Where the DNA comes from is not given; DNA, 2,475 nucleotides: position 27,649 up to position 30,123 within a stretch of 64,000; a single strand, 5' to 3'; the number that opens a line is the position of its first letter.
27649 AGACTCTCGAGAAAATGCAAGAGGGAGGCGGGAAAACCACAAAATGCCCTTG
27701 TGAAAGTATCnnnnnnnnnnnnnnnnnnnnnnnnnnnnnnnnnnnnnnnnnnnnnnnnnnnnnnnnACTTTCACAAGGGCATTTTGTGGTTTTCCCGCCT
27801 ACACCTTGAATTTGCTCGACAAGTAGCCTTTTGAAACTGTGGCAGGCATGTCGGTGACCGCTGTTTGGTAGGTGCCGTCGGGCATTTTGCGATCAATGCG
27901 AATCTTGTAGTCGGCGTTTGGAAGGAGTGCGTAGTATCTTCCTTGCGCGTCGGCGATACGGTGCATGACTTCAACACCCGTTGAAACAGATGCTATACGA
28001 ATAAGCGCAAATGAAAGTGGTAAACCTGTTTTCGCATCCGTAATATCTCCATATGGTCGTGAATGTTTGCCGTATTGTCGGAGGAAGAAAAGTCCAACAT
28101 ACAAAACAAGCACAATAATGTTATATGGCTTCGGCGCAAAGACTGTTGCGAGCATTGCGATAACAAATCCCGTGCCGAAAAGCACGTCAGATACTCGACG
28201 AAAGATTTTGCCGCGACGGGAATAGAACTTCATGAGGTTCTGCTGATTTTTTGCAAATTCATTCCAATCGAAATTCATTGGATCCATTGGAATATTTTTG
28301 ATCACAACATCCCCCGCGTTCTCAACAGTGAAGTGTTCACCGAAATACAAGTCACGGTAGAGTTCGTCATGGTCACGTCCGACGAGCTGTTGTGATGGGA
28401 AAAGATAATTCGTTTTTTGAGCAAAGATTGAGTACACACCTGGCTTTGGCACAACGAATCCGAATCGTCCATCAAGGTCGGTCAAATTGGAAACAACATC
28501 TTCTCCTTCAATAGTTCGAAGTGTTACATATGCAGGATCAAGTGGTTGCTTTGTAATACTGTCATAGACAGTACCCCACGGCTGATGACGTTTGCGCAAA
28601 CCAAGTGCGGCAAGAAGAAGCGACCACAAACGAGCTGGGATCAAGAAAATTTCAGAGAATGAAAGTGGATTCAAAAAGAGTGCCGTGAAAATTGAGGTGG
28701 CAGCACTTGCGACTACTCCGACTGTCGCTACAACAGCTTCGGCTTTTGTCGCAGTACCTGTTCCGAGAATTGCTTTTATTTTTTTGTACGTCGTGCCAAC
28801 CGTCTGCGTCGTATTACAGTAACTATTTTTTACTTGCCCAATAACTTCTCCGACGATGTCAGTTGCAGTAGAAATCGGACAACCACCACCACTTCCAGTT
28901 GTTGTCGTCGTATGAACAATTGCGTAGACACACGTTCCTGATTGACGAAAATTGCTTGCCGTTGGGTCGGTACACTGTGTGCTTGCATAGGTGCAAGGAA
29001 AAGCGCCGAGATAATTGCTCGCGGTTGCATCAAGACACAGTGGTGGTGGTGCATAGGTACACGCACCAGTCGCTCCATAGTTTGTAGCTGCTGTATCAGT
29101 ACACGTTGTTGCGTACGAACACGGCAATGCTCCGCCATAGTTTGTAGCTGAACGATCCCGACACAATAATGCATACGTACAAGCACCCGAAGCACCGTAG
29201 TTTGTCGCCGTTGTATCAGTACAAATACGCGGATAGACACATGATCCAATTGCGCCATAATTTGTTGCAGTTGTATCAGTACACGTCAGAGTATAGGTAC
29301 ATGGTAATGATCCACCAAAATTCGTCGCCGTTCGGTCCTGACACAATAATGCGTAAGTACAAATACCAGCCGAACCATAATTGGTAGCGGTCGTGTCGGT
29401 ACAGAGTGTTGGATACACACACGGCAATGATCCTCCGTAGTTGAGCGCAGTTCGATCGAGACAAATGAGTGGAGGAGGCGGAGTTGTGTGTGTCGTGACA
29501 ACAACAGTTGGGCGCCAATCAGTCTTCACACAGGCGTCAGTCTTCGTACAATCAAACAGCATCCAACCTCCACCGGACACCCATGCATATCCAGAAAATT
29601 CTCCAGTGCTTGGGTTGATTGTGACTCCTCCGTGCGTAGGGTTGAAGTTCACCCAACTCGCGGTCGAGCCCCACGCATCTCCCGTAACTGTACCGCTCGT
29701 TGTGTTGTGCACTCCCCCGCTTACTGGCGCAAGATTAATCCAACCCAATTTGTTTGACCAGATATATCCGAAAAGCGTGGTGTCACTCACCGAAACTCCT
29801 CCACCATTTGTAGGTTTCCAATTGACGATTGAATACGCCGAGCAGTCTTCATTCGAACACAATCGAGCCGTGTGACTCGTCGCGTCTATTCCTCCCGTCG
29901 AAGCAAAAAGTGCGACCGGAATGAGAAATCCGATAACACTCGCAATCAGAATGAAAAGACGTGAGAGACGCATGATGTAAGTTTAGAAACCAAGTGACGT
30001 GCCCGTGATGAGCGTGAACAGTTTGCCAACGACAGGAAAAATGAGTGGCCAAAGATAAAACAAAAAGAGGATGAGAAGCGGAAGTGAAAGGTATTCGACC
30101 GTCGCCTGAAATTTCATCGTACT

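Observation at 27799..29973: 724-aa envelope protein with nine 20-residue two-cysteine repeats, and a GYAWS...GW motif shared with a T4P-linked secreted protein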

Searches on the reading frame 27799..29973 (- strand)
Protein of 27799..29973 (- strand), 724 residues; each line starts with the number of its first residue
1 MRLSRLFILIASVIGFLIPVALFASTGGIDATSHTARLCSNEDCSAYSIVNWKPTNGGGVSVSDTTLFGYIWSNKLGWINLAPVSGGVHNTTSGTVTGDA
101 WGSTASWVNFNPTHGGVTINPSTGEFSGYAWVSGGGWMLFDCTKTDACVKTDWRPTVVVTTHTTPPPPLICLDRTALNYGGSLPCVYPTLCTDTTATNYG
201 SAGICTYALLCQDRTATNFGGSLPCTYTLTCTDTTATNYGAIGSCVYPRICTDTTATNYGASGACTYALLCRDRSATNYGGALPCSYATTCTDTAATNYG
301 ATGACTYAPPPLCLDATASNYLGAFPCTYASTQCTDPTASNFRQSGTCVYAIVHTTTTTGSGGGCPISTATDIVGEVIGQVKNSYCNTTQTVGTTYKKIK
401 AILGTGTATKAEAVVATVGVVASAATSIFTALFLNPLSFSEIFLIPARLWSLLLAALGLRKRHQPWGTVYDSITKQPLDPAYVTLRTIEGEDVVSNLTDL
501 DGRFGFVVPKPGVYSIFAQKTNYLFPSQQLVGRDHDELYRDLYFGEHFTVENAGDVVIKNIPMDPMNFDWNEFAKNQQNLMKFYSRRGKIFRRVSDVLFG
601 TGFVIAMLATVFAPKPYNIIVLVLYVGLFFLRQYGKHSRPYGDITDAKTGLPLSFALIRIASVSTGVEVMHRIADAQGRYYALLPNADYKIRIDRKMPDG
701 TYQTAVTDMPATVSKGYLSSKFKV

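Call 3: search_protein_families(library=pfam, proteins=[window:27799-29973:-], max_evalue=1)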
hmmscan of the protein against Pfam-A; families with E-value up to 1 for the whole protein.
window:27799-29973:- (724 aa): 4 families
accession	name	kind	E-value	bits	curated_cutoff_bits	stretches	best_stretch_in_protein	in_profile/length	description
PF13620.12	CarboxypepD_reg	-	1.3e-11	45.2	32.3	2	467-524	4-60/82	Carboxypeptidase regulatory-like domain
PF13715.12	CarbopepD_reg_2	-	0.00018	21.9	32.2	1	467-520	3-52/88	CarboxypepD_reg-like domain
PF17210.9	SdrD_B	-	0.001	19.7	29.7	1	477-535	23-81/112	SdrD B-like domain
PF24220.1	DUF7439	-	0.099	13.1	27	1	401-429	17-45/75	Family of unknown function (DUF7439)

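Call 4: search_protein_families(library=ncbifam, proteins=[window:27799-29973:-], max_evalue=1)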
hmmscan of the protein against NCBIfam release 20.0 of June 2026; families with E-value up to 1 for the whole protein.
window:27799-29973:- (724 aa): 1 family
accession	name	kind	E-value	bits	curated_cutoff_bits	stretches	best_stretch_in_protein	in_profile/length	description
NF053607.1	CHU_0125_OmpA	equivalog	0.22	10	620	1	474-527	436-489/639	CHU_0125 family OmpA-like outer membrane integrity protein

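Call 9: find_homologous_proteins(query=window:27799-29973:-)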
Query window:27799-29973:- (724 aa): 462 proteins with E <= 0.001 among 8000 candidates; the best 120 are listed.
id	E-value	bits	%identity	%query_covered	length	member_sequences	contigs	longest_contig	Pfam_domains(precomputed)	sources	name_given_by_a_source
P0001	0.0e+0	1578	94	100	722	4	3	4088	PF13620.13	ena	-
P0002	1.6e-290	984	59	100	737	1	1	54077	PF13715.13,PF13620.13,PF17210.10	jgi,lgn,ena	-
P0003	6.0e-269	913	56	100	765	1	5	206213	PF13620.13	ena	-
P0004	2.5e-241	821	58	63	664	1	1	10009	PF13715.13,PF13620.13,PF17210.10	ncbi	-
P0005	4.1e-239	814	53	100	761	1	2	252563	PF13715.13,PF13620.13,PF17210.10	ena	-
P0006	2.8e-233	795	72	51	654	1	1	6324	PF13620.13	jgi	jgi:hypothetical protein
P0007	1.3e-223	763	68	50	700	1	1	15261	-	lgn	-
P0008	2.0e-223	762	68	50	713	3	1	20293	-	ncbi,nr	ncbi:MAG: carboxypeptidase regulatory-like domain-containing protein [Candidatus Pacebacteria bacter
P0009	1.7e-215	736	68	50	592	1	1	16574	PF13715.13,PF13620.13,PF17210.10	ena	-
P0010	1.1e-203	697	67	48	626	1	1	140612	PF13620.13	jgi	jgi:hypothetical protein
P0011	2.4e-203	696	49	98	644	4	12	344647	PF13715.13,PF13620.13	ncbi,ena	-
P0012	7.3e-203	694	69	49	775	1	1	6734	PF13620.13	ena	-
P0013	3.7e-202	692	62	50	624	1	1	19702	PF13620.13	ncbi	-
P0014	6.4e-202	691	66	49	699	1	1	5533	PF13620.13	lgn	-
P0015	8.7e-196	671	58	50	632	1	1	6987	PF13715.13,PF13620.13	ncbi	-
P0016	6.0e-194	665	62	62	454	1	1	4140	PF13620.13,PF17210.10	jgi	jgi:hypothetical protein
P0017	2.6e-187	643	56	48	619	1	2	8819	PF13715.13,PF13620.13,PF17210.10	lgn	-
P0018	3.0e-184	633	55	48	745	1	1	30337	PF13620.13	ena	-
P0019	1.2e-180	621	62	40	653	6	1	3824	PF13715.13,PF13620.13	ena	-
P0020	1.3e-179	617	44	42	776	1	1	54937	PF13620.13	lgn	-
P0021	1.9e-178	613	50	77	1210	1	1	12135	PF13620.13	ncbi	-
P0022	6.7e-174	598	56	50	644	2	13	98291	PF13620.13,PF17210.10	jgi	jgi:hypothetical protein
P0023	1.2e-172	594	59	50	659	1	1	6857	PF13715.13,PF13620.13,PF17210.10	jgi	jgi:hypothetical protein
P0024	2.2e-170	587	52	71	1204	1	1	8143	PF01839.30,PF13517.13,PF13620.13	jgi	jgi:hypothetical protein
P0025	1.6e-166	574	61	40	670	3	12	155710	PF13715.13,PF13620.13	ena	-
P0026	5.0e-160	552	54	49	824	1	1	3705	PF13715.13,PF13287.13,PF13290.14,PF13620.13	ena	-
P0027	6.2e-156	539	42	100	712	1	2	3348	PF13620.13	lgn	-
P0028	7.8e-156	539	56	48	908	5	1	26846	PF13715.13,PF13287.13,PF13290.14,PF13620.13,PF17210.10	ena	-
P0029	4.3e-155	536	54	63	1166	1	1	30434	PF13620.13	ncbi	-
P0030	1.3e-154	535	51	55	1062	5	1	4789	PF13287.13,PF13290.14,PF13620.13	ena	-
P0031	2.8e-154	533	55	49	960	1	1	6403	PF13715.13,PF13287.13,PF13290.14,PF13620.13,PF17210.10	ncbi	-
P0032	1.1e-152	528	52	66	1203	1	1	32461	PF01839.30,PF13715.13,PF13517.13,PF13620.13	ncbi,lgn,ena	-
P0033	1.1e-151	525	49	55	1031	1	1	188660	PF13287.13,PF13290.14,PF13620.13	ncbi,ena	ncbi:MAG: chitobiase/beta-hexosaminidase C-terminal domain-containing protein [bacterium]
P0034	3.6e-151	523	47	48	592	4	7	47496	PF13620.13,PF17210.10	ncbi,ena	-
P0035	4.6e-150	520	47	48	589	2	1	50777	PF13620.13,PF17210.10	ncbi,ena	-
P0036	1.2e-149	518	46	63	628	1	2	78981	PF13715.13,PF13620.13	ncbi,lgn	-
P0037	2.1e-149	517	53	48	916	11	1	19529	PF13715.13,PF13287.13,PF13290.14,PF13620.13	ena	-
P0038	1.5e-148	515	61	50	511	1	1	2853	PF13620.13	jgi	jgi:hypothetical protein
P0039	3.0e-148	514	46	50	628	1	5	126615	PF13715.13,PF13620.13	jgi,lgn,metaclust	metaclust:\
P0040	2.0e-147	511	55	48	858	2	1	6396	PF13715.13,PF13287.13,PF13290.14,PF13620.13,PF17210.10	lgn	-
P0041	8.2e-147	509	49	49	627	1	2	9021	PF13715.13,PF13620.13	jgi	jgi:hypothetical protein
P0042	2.2e-146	507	52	49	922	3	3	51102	PF13715.13,PF13287.13,PF13290.14,PF13620.13,PF17210.10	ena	-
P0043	7.6e-145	502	47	47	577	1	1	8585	PF13715.13,PF13620.13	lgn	-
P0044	9.8e-145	502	36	37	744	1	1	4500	PF13620.13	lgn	-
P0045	8.4e-144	499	52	49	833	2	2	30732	PF13715.13,PF13287.13,PF13290.14,PF13620.13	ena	-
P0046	1.6e-143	498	57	44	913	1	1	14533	PF13715.13,PF13287.13,PF13290.14,PF13620.13,PF17210.10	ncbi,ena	-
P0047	2.0e-143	498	49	49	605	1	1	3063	PF13715.13,PF13620.13,PF17210.10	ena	-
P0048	2.4e-143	497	53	49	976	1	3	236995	PF13715.13,PF13287.13,PF13290.14,PF13620.13,PF17210.10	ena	-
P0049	3.5e-143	497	46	50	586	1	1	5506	PF13715.13,PF13620.13,PF17210.10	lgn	-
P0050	1.0e-142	495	44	68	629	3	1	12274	PF13715.13,PF13620.13,PF17210.10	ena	-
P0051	6.3e-141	489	45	48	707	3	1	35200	PF13715.13,PF13620.13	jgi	-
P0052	8.1e-141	489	49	44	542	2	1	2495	PF13715.13,PF13620.13,PF17210.10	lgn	-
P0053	1.8e-140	488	48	47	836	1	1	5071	PF13620.13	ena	-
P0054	2.0e-140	488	48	40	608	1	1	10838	PF13715.13,PF13620.13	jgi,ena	-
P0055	2.9e-140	487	48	50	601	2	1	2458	PF13715.13,PF13620.13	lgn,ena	-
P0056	3.7e-140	487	48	48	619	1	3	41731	PF13715.13,PF13620.13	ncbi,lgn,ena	-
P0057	1.2e-139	485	56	46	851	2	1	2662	PF13715.13,PF13287.13,PF13290.14,PF13620.13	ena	-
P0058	1.6e-139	485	50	43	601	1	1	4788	PF13715.13,PF07210.19,PF13620.13,PF17210.10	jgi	jgi:hypothetical protein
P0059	2.3e-139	484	50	43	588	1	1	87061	PF13620.13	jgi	jgi:hypothetical protein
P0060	3.5e-139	484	47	45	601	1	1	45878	PF13715.13,PF13620.13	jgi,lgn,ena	-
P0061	1.5e-138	482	49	43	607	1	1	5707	PF07210.19,PF13620.13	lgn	-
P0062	1.9e-138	481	46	48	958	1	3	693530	PF13715.13,PF00092.35,PF17802.8,PF13519.13,PF13620.13,PF22904.4,PF17210.10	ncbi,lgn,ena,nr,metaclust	ncbi:TPA: VWA domain-containing protein [Candidatus Nomurabacteria bacterium]|nr:MAG: Calcium-bindin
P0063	2.2e-138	481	40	99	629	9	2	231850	PF13715.13,PF17802.8,PF13620.13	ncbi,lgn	-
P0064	3.5e-138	480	46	50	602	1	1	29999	PF13620.13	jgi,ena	jgi:hypothetical protein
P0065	4.5e-138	480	44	63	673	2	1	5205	PF13715.13,PF13620.13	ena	-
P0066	4.8e-138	480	58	49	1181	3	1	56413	PF01839.30,PF13715.13,PF13517.13,PF13620.13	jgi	jgi:hypothetical protein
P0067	4.8e-138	480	45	49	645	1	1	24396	PF13715.13,PF13620.13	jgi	jgi:hypothetical protein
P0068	6.8e-138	479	46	48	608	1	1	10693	PF13715.13,PF13620.13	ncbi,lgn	-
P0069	7.0e-138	479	48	49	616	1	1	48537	PF13620.13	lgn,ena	-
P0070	7.8e-138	479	48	49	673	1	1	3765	PF13620.13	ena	-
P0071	1.4e-137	478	44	48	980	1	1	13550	PF13715.13,PF00092.35,PF17802.8,PF13519.13,PF13620.13,PF22904.4,PF17210.10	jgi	-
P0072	2.0e-137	478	47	47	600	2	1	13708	PF13715.13,PF13620.13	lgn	-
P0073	2.1e-137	478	46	49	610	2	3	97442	PF13715.13,PF13620.13,PF17210.10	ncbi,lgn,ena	-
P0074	2.8e-137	477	46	45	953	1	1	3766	PF13768.13,PF13715.13,PF00092.35,PF17802.8,PF13519.13,PF13620.13,PF22904.4,PF17210.10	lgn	-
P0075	5.7e-137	476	46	49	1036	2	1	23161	PF13715.13,PF00092.35,PF17802.8,PF13519.13,PF13620.13,PF22904.4,PF17210.10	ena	-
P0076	7.3e-137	476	39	99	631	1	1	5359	PF13715.13,PF13620.13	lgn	-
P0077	3.6e-136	474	48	52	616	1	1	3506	PF13620.13,PF17210.10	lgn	-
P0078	9.3e-136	472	55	45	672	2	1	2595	PF13715.13,PF13620.13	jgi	jgi:hypothetical protein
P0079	1.2e-135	472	47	48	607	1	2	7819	PF13715.13,PF13620.13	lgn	-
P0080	2.2e-135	471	46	45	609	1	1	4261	PF13715.13,PF13620.13,PF17210.10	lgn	-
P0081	2.8e-135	471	47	46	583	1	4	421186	PF13715.13,PF13620.13,PF17210.10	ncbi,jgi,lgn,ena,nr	ncbi:MAG TPA: carboxypeptidase-like regulatory domain-containing protein [Candidatus Paceibacterota 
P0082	7.3e-135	469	58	43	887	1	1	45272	PF13715.13,PF13287.13,PF13290.14,PF13620.13,PF17210.10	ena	-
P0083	8.8e-135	469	49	49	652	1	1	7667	PF13715.13,PF13620.13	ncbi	-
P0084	1.1e-134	469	47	44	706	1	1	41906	PF13620.13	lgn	-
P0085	6.3e-134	466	46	49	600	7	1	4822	PF13715.13,PF13620.13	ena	-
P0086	1.1e-133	465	44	71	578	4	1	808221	PF13715.13,PF13620.13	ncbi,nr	ncbi:carboxypeptidase regulatory-like domain-containing protein [Candidatus Nomurabacteria bacterium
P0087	3.3e-133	464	43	54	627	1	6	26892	PF13715.13,PF13620.13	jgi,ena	-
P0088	7.5e-133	463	43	51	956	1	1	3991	PF13768.13,PF13715.13,PF00092.35,PF17802.8,PF13519.13,PF13620.13,PF22904.4,PF17210.10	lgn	-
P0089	1.5e-132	462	46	49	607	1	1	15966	PF13715.13,PF13620.13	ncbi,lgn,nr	ncbi:carboxypeptidase regulatory-like domain-containing protein [Patescibacteria group bacterium]|nr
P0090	2.3e-132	461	45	45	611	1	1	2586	PF13715.13,PF13620.13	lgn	-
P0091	2.3e-132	461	48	49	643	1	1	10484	PF13715.13,PF13620.13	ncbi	ncbi:MAG: hypothetical protein ABH951_01460 [Patescibacteria group bacterium]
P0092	5.5e-132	460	47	40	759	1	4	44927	PF13715.13,PF13620.13,PF17210.10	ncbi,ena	-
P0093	6.8e-132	459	47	49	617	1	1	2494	PF13715.13,PF13620.13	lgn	-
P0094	9.0e-132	459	46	49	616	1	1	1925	PF13620.13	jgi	-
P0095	1.5e-131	458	48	43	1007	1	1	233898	PF13715.13,PF00092.35,PF13519.13,PF13620.13,PF22904.4,PF17210.10,PF18884.6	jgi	jgi:Mg-chelatase subunit ChlD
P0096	2.0e-131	458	47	50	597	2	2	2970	PF13620.13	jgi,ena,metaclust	metaclust:\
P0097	2.1e-131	458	46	43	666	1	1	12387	PF13715.13,PF13620.13,PF17210.10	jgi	jgi:hypothetical protein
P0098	2.4e-131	458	48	43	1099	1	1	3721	PF13715.13,PF00092.35,PF13519.13,PF13620.13,PF17210.10,PF18884.6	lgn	-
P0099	4.6e-131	457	46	50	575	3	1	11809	PF13715.13,PF17802.8,PF13620.13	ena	-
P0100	6.2e-131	456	49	49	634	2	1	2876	PF13620.13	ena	-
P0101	6.3e-131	456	45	49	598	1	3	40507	PF13715.13,PF13620.13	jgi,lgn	-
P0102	1.8e-130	455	49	43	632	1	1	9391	PF13620.13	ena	-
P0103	3.1e-130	454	48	49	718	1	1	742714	PF13715.13,PF13620.13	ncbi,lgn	-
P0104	1.2e-129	452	52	41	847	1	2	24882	PF13620.13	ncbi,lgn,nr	ncbi:hypothetical protein KKA39_02290 [Patescibacteria group bacterium]|nr:hypothetical protein [Pat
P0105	1.2e-129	452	48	48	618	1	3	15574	PF13715.13,PF17802.8,PF13620.13,PF22904.4,PF17210.10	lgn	-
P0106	1.5e-129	452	40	54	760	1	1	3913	PF13715.13,PF13620.13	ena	-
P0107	2.1e-129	451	43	43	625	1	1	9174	PF13620.13,PF17210.10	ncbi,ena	-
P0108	3.0e-129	451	48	48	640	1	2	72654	PF13620.13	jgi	-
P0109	3.0e-129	451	45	49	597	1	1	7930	PF13715.13,PF13620.13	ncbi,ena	-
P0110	5.9e-129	450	45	49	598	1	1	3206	PF13715.13,PF13620.13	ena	-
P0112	9.2e-129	449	46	42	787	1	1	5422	PF13620.13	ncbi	-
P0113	1.0e-128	449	45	45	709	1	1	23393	PF13620.13,PF17210.10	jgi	jgi:hypothetical protein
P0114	1.1e-128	449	35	99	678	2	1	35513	PF13715.13,PF13620.13,PF17210.10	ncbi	-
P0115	2.3e-128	448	47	44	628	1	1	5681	PF13620.13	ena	-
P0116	5.5e-128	447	49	46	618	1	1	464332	PF13715.13,PF13620.13,PF17210.10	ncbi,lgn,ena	ncbi:MAG: carboxypeptidase-like regulatory domain-containing protein [bacterium]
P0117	8.1e-128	446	48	45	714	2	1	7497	PF13715.13,PF13620.13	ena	-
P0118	1.3e-127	445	49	46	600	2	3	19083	PF13715.13,PF13620.13,PF17210.10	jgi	-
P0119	1.9e-127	445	47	48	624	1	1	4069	PF13715.13,PF13620.13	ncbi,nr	ncbi:MAG: carboxypeptidase-like regulatory domain-containing protein [Patescibacteria group bacteriu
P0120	1.9e-127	445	48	46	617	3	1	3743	PF13715.13,PF13620.13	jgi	jgi:hypothetical protein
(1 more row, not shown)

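Call 19: find_encoding_contigs(protein=P0086, flank=6000, max_places=2)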
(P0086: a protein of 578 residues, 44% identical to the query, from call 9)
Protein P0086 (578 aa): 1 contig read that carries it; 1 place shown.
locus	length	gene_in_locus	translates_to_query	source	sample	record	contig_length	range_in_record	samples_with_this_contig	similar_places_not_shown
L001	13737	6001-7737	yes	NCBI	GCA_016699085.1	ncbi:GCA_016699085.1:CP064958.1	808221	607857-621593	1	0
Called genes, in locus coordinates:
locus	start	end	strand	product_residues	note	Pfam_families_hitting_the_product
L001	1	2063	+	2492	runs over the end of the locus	-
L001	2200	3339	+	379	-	-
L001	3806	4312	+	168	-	-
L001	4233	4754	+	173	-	-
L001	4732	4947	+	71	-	-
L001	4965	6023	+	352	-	-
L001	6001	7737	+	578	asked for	PF13620:CarboxypepD_reg, PF13715:CarbopepD_reg_2 (faint)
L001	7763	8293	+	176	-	-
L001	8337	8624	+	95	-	-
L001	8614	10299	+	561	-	PF03717:PBP_dimer, PF00905:Transpeptidase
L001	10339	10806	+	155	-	PF03449:GreA_GreB_N, PF01272:GreA_GreB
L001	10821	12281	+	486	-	PF01336:tRNA_anti-codon, PF00152:tRNA-synt_2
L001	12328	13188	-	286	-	-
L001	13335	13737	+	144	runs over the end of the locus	PF02381:MraZ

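Call 20: find_encoding_contigs(protein=P0003, flank=6000, max_places=1)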
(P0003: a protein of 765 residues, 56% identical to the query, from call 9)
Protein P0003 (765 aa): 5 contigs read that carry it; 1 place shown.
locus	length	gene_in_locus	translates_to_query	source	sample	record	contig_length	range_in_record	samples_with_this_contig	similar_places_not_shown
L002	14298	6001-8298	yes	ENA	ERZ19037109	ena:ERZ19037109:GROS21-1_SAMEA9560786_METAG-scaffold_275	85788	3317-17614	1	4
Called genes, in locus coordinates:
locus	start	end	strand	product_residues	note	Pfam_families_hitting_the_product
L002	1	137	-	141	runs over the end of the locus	-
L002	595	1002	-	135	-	PF11969:DcpS_C, PF01230:HIT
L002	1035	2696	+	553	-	PF01368:DHH, PF02272:DHHA1, PF17768:RecJ_OB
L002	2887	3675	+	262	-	PF00075:RNase_H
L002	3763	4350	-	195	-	PF02777:Sod_Fe_C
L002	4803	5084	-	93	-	PF00830:Ribosomal_L28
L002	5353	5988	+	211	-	PF02163:Peptidase_M50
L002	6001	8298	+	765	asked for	PF13620:CarboxypepD_reg (weak)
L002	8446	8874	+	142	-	PF00164:Ribosom_S12_S23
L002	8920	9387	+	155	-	PF00177:Ribosomal_S7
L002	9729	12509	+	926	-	PF00270:DEAD, PF04851:ResIII, PF18766:SWI2_SNF2 (faint), PF00271:Helicase_C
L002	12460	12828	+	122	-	-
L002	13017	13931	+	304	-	-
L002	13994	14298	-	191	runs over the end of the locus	-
